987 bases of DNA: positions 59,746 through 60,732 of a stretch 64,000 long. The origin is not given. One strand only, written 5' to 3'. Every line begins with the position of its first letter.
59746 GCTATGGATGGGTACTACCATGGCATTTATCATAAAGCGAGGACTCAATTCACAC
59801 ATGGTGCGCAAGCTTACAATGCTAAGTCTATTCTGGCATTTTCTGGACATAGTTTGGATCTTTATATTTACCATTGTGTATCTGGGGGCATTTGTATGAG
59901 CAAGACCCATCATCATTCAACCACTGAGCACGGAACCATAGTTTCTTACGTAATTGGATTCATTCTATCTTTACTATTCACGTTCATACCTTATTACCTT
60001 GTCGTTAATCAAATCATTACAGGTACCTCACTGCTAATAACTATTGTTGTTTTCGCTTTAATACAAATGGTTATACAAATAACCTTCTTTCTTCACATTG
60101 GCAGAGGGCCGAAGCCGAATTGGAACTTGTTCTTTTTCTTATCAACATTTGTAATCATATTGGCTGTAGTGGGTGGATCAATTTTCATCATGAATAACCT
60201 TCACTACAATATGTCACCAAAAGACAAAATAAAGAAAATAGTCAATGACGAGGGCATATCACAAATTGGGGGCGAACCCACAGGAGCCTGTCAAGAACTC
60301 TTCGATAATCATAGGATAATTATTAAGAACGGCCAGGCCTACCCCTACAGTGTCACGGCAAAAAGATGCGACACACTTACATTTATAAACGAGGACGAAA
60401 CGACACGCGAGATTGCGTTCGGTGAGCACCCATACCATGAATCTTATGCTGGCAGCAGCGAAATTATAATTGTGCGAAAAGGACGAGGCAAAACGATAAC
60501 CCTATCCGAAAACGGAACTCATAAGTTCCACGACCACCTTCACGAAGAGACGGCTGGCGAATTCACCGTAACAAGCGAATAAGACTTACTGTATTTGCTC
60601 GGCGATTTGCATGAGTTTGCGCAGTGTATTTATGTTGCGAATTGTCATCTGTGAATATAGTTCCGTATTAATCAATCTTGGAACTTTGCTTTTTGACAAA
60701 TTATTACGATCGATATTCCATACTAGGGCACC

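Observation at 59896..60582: CyoD (quinol oxidase subunit IV) fused to a C-terminal cupredoxin-like beta domain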

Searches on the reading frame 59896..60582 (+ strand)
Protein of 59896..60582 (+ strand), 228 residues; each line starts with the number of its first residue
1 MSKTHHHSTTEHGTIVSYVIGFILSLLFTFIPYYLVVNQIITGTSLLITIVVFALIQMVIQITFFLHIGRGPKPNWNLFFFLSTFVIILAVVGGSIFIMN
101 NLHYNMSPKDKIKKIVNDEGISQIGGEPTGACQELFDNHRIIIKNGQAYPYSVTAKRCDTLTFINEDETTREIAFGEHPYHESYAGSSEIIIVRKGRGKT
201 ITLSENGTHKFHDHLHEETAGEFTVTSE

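Call 3: search_protein_families(library=pfam, proteins=[window:59896-60582:+], max_evalue=0.1)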
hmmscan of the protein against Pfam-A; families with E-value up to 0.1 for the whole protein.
window:59896-60582:+ (228 aa): 2 families
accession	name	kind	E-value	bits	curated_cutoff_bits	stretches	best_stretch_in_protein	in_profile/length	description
PF03626.19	COX4_pro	-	4.4e-12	46.6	28.9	1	19-92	1-72/72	Prokaryotic Cytochrome C oxidase subunit IV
PF13473.12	Cupredoxin_1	-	8.9e-05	22.9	27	1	138-225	22-104/104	Cupredoxin-like domain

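Call 4: search_protein_families(library=ncbifam, proteins=[window:59896-60582:+], max_evalue=1)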
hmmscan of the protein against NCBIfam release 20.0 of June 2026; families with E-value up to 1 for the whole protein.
window:59896-60582:+ (228 aa): 5 families
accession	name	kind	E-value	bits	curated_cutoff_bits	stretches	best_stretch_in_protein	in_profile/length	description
TIGR02847.1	CyoD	equivalog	1.5e-25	89.5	81.45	1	12-106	1-95/96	cytochrome o ubiquinol oxidase subunit IV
NF007878.0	PRK10582.1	equivalog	3.8e-24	84.9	144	1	1-106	1-106/109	cytochrome o ubiquinol oxidase subunit IV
TIGR02901.1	QoxD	equivalog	2.9e-11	43.8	85.6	1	16-101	7-92/94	cytochrome aa3 quinol oxidase subunit IV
TIGR02908.1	CoxD_Bacillus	equivalog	0.026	14.5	117.85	1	17-93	27-103/110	cytochrome c oxidase subunit IVB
NF007518.0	PRK10124.1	equivalog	0.065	11.9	684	1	13-104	14-107/464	undecaprenyl-phosphate glucose phosphotransferase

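Call 5: find_homologous_proteins(query=window:59896-60579:+)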
Query window:59896-60579:+ (228 aa): 726 proteins with E <= 0.001 among 902 candidates; the best 120 are listed.
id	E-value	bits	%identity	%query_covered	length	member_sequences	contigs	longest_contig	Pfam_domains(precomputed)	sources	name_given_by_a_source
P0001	9.7e-148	507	99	100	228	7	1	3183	PF03626.20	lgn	-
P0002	3.3e-112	391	74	100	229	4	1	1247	PF13473.13,PF03626.20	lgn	-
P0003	2.9e-111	388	75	99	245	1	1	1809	PF03626.20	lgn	-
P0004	8.7e-108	377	72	98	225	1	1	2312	PF03626.20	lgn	-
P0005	1.2e-107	376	73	99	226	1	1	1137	PF03626.20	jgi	jgi:cytochrome o ubiquinol oxidase operon protein cyoD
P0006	3.7e-105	368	72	99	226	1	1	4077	PF03626.20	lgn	-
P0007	4.7e-101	355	68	99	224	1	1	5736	PF13473.13,PF03626.20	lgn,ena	-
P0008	2.4e-99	349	70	99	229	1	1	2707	PF13473.13,PF03626.20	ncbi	-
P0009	2.7e-99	349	71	95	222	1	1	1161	PF13473.13,PF03626.20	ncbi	-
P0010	4.4e-99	348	68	100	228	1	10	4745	PF03626.20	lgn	-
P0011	8.4e-99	347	68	100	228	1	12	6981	PF03626.20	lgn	-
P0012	7.4e-98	344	69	99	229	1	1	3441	PF13473.13,PF03626.20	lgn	-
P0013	8.1e-98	344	70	95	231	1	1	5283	PF03626.20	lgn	-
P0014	1.7e-97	343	71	95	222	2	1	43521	PF13473.13,PF03626.20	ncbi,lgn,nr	ncbi:MAG TPA: cytochrome o ubiquinol oxidase subunit IV [Candidatus Saccharimonadales bacterium]|nr:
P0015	2.9e-97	342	67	99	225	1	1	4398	PF13473.13,PF03626.20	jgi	jgi:cytochrome o ubiquinol oxidase operon protein cyoD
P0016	6.8e-97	341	68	97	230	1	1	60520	PF03626.20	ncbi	-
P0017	1.2e-96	340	67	99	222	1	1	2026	PF13473.13,PF03626.20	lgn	-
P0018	1.3e-96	340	66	99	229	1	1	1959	PF03626.20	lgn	-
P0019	1.7e-96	340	68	96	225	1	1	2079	PF13473.13,PF03626.20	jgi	jgi:cytochrome o ubiquinol oxidase operon protein cyoD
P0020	6.5e-96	338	65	98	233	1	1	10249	PF13473.13,PF03626.20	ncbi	-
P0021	7.0e-96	338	67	99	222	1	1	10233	PF13473.13,PF03626.20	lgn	-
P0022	7.2e-96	338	67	95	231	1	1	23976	PF03626.20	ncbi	-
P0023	9.6e-96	337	67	99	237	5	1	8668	PF03626.20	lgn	-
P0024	1.1e-95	337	67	95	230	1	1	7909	PF13473.13,PF03626.20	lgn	-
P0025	1.1e-95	337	67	97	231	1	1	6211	PF13473.13,PF03626.20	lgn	-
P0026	1.3e-95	337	64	99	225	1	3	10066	PF13473.13,PF03626.20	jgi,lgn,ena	-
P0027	2.6e-95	336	68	99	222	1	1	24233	PF13473.13,PF03626.20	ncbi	-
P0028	3.0e-95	336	67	99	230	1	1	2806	PF13473.13,PF03626.20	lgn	-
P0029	3.2e-95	336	65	99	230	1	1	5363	PF03626.20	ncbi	-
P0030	5.2e-95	335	65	96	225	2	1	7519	PF13473.13,PF03626.20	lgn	-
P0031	6.3e-95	335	66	99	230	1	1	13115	PF13473.13,PF03626.20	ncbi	-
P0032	1.1e-94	334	66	99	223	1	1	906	PF03626.20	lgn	-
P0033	2.5e-94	333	68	94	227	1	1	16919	PF13473.13,PF03626.20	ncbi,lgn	-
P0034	2.8e-94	333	67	98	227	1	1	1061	PF13473.13,PF03626.20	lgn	-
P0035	4.9e-94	332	69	96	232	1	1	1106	PF03626.20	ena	-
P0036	5.1e-94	332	67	99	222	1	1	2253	PF13473.13,PF03626.20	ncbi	-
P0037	7.9e-94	331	68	95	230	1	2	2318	PF03626.20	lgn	-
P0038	1.2e-93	331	69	95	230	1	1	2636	PF13473.13,PF03626.20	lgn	-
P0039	1.9e-93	330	66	99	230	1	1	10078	PF03626.20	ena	-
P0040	2.0e-93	330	64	100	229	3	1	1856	PF03626.20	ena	-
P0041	2.1e-93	330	66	99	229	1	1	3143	PF03626.20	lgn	-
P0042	3.1e-93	329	67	97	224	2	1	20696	PF03626.20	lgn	-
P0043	6.6e-93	328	65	99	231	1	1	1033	PF13473.13,PF03626.20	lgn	-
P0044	6.9e-93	328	69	94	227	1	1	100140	PF03626.20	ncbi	-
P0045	7.0e-93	328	67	95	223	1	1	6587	PF03626.20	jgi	-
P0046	7.8e-93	328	65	99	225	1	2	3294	PF13473.13,PF03626.20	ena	-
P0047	1.0e-92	327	64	99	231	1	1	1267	PF03626.20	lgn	-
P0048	1.8e-92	327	67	96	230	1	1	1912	PF03626.20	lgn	-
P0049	2.3e-92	326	65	99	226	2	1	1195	PF13473.13,PF03626.20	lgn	-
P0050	2.7e-92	326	65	96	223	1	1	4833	PF13473.13,PF03626.20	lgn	-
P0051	2.8e-92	326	68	96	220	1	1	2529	PF13473.13,PF03626.20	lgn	-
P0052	3.5e-92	326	67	99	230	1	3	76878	PF03626.20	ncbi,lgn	-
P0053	3.7e-92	326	65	100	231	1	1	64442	PF13473.13,PF03626.20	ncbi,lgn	-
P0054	3.7e-92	326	66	96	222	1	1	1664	PF13473.13,PF03626.20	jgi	jgi:cytochrome o ubiquinol oxidase subunit IV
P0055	4.7e-92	325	68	95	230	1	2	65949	PF13473.13,PF03626.20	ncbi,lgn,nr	ncbi:cytochrome o ubiquinol oxidase subunit IV [Candidatus Saccharibacteria bacterium]|nr:cytochrome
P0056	4.9e-92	325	64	99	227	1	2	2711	PF03626.20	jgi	-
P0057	5.2e-92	325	64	97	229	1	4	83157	PF03626.20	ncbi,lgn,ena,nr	ncbi:cytochrome o ubiquinol oxidase subunit IV [bacterium]|nr:cytochrome o ubiquinol oxidase subunit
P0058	5.8e-92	325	63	98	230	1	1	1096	PF03626.20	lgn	-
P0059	5.8e-92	325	68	94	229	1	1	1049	PF03626.20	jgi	jgi:cytochrome o ubiquinol oxidase subunit IV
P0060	5.8e-92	325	66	95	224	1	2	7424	PF13473.13,PF03626.20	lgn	-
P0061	5.9e-92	325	63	96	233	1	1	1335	PF03626.20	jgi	jgi:cytochrome o ubiquinol oxidase subunit IV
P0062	6.2e-92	325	65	95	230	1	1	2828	PF13473.13,PF03626.20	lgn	-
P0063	6.8e-92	325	63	99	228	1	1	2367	PF13473.13,PF03626.20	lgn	-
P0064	7.7e-92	325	66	96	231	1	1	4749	PF13473.13,PF03626.20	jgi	jgi:cytochrome o ubiquinol oxidase operon protein cyoD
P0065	8.8e-92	324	62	99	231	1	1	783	PF03626.20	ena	-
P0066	1.1e-91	324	64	99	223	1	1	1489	PF03626.20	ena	-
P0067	1.4e-91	324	64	99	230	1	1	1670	PF03626.20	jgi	jgi:cytochrome o ubiquinol oxidase subunit IV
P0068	1.7e-91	323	65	95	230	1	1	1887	PF13473.13,PF03626.20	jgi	jgi:cytochrome o ubiquinol oxidase subunit IV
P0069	1.9e-91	323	66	95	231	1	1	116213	PF13473.13,PF03626.20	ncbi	-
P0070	1.9e-91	323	64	99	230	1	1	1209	PF13473.13,PF03626.20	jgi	jgi:cytochrome o ubiquinol oxidase operon protein cyoD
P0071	2.0e-91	323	64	95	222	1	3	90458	PF13473.13,PF03626.20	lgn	-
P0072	2.1e-91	323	65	100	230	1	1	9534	PF13473.13,PF03626.20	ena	-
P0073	2.7e-91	323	65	94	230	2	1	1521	PF03626.20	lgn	-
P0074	2.7e-91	323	70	92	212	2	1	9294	PF13473.13,PF03626.20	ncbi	ncbi:MAG: cytochrome o ubiquinol oxidase subunit IV [Patescibacteria group bacterium]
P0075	2.9e-91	323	63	100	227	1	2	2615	PF13473.13,PF03626.20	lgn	-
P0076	3.5e-91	322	65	95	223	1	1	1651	PF13473.13,PF03626.20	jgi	jgi:cytochrome o ubiquinol oxidase subunit IV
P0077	4.5e-91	322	63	99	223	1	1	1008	PF13473.13,PF03626.20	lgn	-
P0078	6.0e-91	322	64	97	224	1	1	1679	PF13473.13,PF03626.20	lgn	-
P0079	6.8e-91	322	64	97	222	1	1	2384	PF13473.13,PF03626.20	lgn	-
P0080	7.3e-91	321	64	99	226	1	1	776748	PF13473.13,PF03626.20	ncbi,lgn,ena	-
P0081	9.0e-91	321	65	98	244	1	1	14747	PF13473.13,PF03626.20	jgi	jgi:cytochrome o ubiquinol oxidase subunit IV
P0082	9.7e-91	321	64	99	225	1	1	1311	PF03626.20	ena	-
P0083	1.0e-90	321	65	96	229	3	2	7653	PF03626.20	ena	-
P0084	1.1e-90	321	66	92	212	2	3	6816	PF13473.13,PF03626.20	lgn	-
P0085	1.2e-90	321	66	95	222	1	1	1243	PF03626.20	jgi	jgi:cytochrome o ubiquinol oxidase subunit IV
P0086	1.2e-90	321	63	99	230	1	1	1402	PF03626.20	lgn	-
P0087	1.6e-90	320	62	96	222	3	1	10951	PF03626.20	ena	-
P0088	1.6e-90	320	63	99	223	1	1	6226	PF03626.20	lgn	-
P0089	2.1e-90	320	64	99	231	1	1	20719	PF13473.13,PF03626.20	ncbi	-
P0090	3.4e-90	319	63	99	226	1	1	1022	PF13473.13,PF03626.20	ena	-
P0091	3.6e-90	319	63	96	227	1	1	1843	PF03626.20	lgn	-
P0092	4.4e-90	319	64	99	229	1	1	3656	PF13473.13,PF03626.20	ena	-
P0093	5.0e-90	319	62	100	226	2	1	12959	PF03626.20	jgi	-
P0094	6.1e-90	318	64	100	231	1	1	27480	PF13473.13,PF03626.20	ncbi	-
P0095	6.6e-90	318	67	95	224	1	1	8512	PF03626.20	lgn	-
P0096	6.9e-90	318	64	96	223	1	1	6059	PF13473.13,PF03626.20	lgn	-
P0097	7.0e-90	318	63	98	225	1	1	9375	PF13473.13,PF03626.20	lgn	-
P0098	7.3e-90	318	63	96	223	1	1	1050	PF03626.20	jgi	jgi:cytochrome o ubiquinol oxidase subunit IV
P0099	7.5e-90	318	62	99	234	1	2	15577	PF03626.20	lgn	-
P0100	7.5e-90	318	64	95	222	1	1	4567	PF13473.13,PF03626.20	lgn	-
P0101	9.4e-90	318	65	95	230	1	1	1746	PF03626.20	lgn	-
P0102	1.1e-89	318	63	94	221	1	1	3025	PF03626.20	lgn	-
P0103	1.1e-89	318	63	99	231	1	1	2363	PF13473.13,PF03626.20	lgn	-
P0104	1.3e-89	317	63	99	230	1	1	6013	PF03626.20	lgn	-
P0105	1.5e-89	317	61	99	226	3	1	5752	PF13473.13,PF03626.20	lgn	-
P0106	1.5e-89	317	67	94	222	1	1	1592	PF03626.20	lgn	-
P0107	2.3e-89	317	63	99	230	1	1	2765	PF13473.13,PF03626.20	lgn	-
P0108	2.4e-89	316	63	99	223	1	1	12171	PF03626.20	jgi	jgi:cytochrome o ubiquinol oxidase operon protein cyoD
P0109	3.8e-89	316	63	99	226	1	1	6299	PF13473.13,PF03626.20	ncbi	-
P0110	4.3e-89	316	64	95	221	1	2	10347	PF13473.13,PF03626.20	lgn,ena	-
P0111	4.8e-89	315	61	98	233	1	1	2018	PF13473.13,PF03626.20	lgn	-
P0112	5.2e-89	315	62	97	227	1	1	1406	PF03626.20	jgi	jgi:cytochrome o ubiquinol oxidase subunit IV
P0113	5.6e-89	315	66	94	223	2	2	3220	PF13473.13,PF03626.20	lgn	-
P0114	5.7e-89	315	65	95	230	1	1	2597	PF13473.13,PF03626.20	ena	-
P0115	6.0e-89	315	63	96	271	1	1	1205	PF03626.20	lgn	-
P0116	6.4e-89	315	63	100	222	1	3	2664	PF13473.13,PF03626.20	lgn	-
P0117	6.9e-89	315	66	95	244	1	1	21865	PF03626.20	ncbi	-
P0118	9.7e-89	314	62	96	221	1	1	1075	PF03626.20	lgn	-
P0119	1.2e-88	314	62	97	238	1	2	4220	PF13473.13,PF03626.20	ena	-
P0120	1.3e-88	314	63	98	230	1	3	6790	PF03626.20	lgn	-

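Call 19: predict_structure(alignment_id=A1)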
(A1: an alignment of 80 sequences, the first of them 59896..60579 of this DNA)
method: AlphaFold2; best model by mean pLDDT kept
length: 228 residues; sequences in the alignment: 80
mean_pLDDT: 83.1   pTM: 0.58
mean pLDDT of the five models: 83.1, 82.6, 80.7, 80.2, 76.4
residues with pLDDT >= 90: 77; 70-90: 114; 50-70: 36; < 50: 1
segments of 3 or more residues with pLDDT < 50: none
pLDDT, mean of each block of 10 residues (from residue 1): 60 76 87 85 86 88 76 74 83 79 65 71 72 91 98 96 97 86 70 94 92 95 93
secondary structure, 60 per line:
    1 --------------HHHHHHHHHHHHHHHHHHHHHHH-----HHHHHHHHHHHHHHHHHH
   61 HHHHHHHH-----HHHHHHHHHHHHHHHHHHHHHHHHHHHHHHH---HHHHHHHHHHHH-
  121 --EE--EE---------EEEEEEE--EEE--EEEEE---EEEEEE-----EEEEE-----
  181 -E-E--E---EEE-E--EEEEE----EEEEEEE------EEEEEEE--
elements in order: H15-37 H43-68 H74-104 H108-119 E138-144 E147-149 E152-156 E160-165 E171-175 E191-193 E198-202 E207-213 E220-226

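Call 22: fold_search(model_id=the predicted structure, library=pdb)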
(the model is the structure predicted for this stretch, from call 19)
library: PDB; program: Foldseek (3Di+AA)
matches with E <= 10: 654; with E <= 0.001: 391
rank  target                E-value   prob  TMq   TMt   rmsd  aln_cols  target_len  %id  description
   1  1sfd_A                9.7e-08  1.00  0.34  0.70   4.0        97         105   18  oxidized form of amicyanin mutant P94F (released 2004-07-27)
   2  2idq                  2.0e-07  1.00  0.33  0.70   5.3       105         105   17  Structure of M98A mutant of amicyanin, Cu(II) (released 2007-03-13)
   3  3rym_A                2.8e-07  1.00  0.34  0.70   3.9        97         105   18  Structure of Oxidized M98K mutant of Amicyanin (released 2011-11-23)
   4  2gb2                  3.4e-07  1.00  0.35  0.72   3.8        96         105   19  The P52G mutant of amicyanin in the Cu(II) state. (released 2006-08-01)
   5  4p5r                  3.6e-07  1.00  0.34  0.70   3.9        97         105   18  Structure of oxidized W45Y mutant of amicyanin (released 2014-04-23)
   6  3ie9                  5.9e-07  1.00  0.33  0.70   2.6        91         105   19  Structure of oxidized M98L mutant of amicyanin (released 2009-10-06)
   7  3ply_A                9.1e-07  1.00  0.33  0.70   2.7        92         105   18  Structure of Oxidized P96G Mutant of Amicyanin (released 2011-02-09)
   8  5fc9_A                1.0e-06  1.00  0.35  0.79   1.8        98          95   19  Novel Purple Cupredoxin from Nitrosopumilus maritimus (released 2016-05-11)
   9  2qdv                  1.1e-06  1.00  0.35  0.72   3.8        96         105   19  Structure of the Cu(II) form of the M51A mutant of amicyanin (released 2007-12-11)
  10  3paz                  1.3e-06  1.00  0.32  0.56   3.4        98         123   16  REDUCED NATIVE PSEUDOAZURIN FROM A. FAECALIS (released 1997-08-20)
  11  1sf3                  1.4e-06  1.00  0.33  0.70   2.8        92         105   18  Structure of the reduced form of the P94A mutant of amicyanin (released 2004-07-27)
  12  1byp                  1.4e-06  1.00  0.33  0.71   3.5        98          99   17  E43K,D44K DOUBLE MUTANT PLASTOCYANIN FROM SILENE (released 1999-10-19)
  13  1pla_MODEL_1_A        1.5e-06  1.00  0.33  0.71   3.8        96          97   26  HIGH-RESOLUTION SOLUTION STRUCTURE OF REDUCED PARSLEY PLASTOCYANIN (released 1994-08-31)
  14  2bz7                  1.7e-06  1.00  0.33  0.69   3.4       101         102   19  Oxidized and reduced structures of a mutant Plastocyanin of fern (released 2006-11-20)
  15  1ylb                  1.7e-06  1.00  0.32  0.70   4.0       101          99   18  NMR solution structure of the reduced spinach plastocyanin (released 2005-04-05)
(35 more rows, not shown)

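Call 87: find_encoding_contigs(protein=P0080, flank=10000, max_places=2)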
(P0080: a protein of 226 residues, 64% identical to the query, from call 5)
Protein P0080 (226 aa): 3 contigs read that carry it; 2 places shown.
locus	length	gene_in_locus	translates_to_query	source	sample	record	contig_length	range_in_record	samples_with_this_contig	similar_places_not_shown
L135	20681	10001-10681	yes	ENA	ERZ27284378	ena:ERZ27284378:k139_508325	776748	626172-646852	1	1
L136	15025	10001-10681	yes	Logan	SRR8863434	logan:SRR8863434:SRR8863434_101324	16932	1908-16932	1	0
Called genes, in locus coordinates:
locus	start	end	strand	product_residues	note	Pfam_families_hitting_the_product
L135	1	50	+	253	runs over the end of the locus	-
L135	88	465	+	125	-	PF09055:Sod_Ni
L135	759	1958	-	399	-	PF01266:DAO (faint), PF07992:Pyr_redox_2, PF13454:NAD_binding_9 (faint), PF00070:Pyr_redox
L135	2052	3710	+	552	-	PF01565:FAD_binding_4, PF02913:FAD-oxidase_C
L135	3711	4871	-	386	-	-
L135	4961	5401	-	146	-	-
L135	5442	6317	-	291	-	PF01040:UbiA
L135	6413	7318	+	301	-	PF06481:COX_ARM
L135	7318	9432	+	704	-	PF00115:COX1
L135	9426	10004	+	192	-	PF00510:COX3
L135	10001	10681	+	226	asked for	PF03626:COX4_pro, PF13473:Cupredoxin_1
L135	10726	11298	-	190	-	PF25323:6TM_PilS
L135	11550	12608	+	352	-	PF07478:Dala_Dala_lig_C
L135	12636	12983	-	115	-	-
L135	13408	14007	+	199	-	-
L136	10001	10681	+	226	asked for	PF03626:COX4_pro, PF13473:Cupredoxin_1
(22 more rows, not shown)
